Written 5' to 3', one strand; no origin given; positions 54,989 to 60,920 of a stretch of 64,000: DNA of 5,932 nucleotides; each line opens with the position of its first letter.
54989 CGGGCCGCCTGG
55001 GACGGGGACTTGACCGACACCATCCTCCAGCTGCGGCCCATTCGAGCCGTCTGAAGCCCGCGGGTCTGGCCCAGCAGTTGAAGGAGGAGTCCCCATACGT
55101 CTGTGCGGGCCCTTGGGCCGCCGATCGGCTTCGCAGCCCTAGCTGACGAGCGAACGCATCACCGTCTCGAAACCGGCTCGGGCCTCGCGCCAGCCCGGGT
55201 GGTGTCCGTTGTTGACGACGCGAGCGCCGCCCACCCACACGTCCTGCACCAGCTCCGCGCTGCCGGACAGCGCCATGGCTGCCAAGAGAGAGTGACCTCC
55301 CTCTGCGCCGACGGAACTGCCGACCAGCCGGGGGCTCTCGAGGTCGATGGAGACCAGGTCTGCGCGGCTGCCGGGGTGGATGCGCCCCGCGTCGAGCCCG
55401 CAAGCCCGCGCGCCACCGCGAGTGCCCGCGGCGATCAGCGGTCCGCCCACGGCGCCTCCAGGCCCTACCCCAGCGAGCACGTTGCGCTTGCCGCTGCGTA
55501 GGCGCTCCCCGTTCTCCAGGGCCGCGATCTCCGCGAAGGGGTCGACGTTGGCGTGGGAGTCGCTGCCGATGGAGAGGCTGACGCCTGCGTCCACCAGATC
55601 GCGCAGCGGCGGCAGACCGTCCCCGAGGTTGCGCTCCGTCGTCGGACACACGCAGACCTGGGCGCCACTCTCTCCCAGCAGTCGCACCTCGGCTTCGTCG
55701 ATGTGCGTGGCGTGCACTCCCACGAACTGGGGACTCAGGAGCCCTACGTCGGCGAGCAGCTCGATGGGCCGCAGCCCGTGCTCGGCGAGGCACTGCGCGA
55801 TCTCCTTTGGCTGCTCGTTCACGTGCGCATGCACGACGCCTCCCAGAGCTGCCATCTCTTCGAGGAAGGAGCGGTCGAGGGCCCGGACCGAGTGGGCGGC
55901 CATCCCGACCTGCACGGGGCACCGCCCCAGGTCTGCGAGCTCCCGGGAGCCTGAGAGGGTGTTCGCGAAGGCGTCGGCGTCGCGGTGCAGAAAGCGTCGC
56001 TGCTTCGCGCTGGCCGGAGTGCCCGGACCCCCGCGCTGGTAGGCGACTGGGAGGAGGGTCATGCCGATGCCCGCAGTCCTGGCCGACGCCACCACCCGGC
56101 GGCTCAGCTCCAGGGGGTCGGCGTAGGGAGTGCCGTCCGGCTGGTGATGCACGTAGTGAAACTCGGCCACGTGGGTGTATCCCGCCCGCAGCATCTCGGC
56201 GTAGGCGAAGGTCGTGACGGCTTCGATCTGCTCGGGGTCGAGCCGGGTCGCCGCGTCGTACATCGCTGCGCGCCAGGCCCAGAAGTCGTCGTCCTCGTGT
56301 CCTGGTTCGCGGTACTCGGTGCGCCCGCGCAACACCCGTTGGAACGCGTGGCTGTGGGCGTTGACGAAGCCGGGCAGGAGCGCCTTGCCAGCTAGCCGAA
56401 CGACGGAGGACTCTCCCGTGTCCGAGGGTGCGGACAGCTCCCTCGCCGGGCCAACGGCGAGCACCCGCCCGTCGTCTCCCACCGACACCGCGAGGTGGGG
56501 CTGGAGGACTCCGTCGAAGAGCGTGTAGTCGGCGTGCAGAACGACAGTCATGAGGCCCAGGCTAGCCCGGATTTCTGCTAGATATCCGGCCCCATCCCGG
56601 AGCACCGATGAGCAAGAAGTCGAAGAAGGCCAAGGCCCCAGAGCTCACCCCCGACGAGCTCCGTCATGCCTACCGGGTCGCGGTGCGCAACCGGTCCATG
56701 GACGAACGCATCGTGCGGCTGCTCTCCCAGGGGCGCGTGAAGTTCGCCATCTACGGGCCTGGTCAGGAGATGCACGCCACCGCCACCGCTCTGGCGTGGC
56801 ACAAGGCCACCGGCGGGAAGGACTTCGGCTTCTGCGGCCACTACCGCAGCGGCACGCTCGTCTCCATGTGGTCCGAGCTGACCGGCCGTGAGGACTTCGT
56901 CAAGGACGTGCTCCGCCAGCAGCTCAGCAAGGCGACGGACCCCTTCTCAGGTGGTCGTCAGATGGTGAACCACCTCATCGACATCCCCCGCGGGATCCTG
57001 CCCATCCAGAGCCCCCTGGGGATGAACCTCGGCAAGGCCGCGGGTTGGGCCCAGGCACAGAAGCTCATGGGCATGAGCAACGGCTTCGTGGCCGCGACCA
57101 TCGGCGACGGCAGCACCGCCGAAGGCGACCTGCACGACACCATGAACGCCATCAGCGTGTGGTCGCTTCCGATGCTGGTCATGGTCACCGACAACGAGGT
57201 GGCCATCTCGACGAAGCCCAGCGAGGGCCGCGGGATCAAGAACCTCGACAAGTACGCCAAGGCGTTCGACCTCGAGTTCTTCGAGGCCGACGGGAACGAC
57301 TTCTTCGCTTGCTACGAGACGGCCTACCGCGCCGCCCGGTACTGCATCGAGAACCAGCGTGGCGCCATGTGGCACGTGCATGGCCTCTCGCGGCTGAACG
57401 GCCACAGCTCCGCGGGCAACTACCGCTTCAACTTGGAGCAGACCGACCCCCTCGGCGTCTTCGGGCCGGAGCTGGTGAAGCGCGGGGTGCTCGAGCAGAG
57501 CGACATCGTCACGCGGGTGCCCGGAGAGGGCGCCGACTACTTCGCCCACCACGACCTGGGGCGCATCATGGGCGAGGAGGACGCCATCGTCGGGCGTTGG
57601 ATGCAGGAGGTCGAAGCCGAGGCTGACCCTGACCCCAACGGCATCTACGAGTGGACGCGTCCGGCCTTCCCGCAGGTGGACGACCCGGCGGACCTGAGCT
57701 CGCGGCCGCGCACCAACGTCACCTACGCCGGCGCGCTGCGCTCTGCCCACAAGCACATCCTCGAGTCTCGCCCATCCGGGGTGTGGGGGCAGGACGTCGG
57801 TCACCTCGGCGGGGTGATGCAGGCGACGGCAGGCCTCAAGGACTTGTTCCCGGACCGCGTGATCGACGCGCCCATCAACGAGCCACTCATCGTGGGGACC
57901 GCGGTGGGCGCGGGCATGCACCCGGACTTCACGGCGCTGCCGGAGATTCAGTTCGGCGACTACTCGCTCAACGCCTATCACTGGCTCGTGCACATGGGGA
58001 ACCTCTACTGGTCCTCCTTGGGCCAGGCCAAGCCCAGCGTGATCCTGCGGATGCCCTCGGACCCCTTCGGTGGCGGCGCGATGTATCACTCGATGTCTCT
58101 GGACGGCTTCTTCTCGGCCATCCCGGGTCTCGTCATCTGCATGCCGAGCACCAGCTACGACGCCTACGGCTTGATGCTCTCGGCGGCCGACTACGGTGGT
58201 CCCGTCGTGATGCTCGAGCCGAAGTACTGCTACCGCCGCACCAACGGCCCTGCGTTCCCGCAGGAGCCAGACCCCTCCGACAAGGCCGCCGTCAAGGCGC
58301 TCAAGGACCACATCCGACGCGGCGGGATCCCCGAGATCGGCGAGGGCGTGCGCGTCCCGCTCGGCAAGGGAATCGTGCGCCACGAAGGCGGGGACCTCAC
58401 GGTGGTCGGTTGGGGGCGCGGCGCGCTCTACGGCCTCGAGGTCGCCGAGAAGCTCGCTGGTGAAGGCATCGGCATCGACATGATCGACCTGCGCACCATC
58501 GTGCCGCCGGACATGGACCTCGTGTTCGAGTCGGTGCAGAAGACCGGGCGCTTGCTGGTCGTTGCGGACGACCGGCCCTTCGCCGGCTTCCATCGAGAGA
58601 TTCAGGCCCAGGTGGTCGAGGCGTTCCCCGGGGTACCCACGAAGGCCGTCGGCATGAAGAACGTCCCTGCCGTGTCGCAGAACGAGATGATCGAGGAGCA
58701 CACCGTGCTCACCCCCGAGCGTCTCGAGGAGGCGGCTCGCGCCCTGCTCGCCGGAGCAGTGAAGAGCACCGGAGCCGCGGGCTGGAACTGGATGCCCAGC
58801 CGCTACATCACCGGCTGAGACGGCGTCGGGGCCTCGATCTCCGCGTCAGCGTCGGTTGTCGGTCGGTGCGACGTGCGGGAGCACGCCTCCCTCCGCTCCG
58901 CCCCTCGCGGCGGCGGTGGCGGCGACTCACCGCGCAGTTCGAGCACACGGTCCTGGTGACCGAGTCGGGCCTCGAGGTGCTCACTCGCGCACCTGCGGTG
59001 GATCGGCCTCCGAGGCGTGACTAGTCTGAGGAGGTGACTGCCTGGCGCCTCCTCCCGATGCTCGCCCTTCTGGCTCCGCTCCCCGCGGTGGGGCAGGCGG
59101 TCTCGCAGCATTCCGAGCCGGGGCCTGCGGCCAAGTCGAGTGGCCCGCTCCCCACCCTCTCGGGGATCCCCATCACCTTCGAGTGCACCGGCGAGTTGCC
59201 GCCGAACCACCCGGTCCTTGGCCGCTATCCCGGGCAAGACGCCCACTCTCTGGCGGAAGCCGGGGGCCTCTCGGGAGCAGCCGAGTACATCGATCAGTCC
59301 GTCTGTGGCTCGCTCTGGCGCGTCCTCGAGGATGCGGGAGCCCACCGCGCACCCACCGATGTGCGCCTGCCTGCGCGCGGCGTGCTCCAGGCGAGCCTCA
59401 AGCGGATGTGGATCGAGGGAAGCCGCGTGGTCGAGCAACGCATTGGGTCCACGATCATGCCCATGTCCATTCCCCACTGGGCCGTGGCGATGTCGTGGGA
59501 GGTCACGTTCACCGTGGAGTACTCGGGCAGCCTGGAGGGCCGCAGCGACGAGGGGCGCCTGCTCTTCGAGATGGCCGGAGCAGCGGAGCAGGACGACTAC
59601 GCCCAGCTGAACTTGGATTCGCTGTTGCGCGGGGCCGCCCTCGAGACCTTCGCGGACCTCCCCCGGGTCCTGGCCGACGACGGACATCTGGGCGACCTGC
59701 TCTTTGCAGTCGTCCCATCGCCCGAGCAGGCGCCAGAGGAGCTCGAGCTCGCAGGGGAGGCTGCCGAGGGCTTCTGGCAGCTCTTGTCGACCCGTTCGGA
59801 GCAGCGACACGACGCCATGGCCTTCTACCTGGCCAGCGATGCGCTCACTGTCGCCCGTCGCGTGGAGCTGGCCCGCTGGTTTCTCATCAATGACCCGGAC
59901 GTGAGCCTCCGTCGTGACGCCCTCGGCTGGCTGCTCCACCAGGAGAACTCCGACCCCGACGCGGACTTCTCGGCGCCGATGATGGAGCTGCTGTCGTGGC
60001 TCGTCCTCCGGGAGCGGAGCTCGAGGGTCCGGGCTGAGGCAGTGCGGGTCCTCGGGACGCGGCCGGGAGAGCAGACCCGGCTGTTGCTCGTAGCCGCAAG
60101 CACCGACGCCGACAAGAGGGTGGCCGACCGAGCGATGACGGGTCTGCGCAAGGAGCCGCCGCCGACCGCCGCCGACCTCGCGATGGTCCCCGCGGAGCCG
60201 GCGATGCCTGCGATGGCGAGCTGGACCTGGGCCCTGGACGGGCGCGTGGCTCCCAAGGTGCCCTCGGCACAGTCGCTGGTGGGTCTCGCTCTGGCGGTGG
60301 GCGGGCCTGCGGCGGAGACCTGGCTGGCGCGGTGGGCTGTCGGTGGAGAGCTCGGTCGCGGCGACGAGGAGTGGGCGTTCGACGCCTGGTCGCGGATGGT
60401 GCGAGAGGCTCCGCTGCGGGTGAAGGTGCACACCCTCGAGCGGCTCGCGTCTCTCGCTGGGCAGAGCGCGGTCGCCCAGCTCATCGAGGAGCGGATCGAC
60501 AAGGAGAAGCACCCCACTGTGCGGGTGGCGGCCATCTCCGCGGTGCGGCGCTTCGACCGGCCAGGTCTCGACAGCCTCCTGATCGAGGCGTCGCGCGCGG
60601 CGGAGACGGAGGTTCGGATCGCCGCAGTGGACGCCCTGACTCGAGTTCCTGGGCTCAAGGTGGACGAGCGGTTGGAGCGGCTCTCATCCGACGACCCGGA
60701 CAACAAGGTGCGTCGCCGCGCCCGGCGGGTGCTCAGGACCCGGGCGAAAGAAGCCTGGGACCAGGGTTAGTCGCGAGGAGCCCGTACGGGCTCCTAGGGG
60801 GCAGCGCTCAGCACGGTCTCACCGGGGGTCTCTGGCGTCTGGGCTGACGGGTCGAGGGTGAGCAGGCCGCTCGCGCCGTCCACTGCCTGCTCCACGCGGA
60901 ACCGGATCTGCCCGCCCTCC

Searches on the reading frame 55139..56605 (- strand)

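Call 46: search_protein_families(library=pfam, max_evalue=0.00001, proteins=[window:55139-56605:-])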
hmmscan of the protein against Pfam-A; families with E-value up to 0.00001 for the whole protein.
window:55139-56605:- (488 aa): 2 families
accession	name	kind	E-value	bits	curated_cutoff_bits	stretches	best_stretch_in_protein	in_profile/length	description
PF01979.26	Amidohydro_1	-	1.4e-39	136.8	25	1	76-462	2-344/345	Amidohydrolase family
PF07969.17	Amidohydro_3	-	4.1e-14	53.3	29.7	1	200-423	223-447/472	Amidohydrolase family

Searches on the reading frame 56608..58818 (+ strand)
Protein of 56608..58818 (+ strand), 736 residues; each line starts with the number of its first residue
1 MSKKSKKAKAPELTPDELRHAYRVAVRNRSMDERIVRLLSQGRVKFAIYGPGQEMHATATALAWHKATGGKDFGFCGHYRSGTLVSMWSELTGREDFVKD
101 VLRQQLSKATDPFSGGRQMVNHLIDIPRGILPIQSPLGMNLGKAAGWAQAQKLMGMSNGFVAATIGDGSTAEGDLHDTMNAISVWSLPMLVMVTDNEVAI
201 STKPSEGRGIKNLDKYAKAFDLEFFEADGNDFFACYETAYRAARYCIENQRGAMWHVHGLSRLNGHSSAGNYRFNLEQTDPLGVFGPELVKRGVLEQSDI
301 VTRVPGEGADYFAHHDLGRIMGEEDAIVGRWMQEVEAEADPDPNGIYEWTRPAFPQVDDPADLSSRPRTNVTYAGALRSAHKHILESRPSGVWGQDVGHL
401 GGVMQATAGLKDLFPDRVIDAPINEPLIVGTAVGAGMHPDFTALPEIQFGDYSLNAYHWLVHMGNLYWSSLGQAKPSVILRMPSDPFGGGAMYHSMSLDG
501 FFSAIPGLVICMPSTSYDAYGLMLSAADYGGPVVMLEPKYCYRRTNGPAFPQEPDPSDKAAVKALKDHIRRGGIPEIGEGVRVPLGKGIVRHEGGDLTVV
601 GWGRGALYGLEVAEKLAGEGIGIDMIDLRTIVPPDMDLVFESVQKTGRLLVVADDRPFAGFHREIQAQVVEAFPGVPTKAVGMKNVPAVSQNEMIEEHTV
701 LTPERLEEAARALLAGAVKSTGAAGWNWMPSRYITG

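Call 46: search_protein_families(library=pfam, max_evalue=0.00001, proteins=[window:56608-58818:+])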
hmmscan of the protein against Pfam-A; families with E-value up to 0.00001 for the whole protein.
window:56608-58818:+ (736 aa): 4 families
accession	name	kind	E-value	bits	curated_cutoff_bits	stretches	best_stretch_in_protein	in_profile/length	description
PF00676.26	E1_dh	-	2.8e-29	102.5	22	1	23-297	2-270/300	Dehydrogenase E1 component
PF02780.25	Transketolase_C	-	1.4e-23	83.6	25.9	1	586-705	1-123/124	Transketolase, C-terminal domain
PF02779.29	Transket_pyr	-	1.9e-19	70.4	27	1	371-543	3-173/174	Transketolase, pyrimidine binding domain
PF13292.11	DXP_synthase_N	-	2.9e-06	27.2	21.2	1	141-202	117-177/274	1-deoxy-D-xylulose-5-phosphate synthase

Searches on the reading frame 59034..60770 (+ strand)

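Call 46: search_protein_families(library=pfam, max_evalue=0.00001, proteins=[window:59034-60770:+])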
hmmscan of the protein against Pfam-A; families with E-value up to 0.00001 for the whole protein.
window:59034-60770:+ (578 aa): 1 family
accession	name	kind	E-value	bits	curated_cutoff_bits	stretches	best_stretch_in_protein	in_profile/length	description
PF13646.12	HEAT_2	-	1.4e-11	44.9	27.7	1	486-568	6-88/88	HEAT repeats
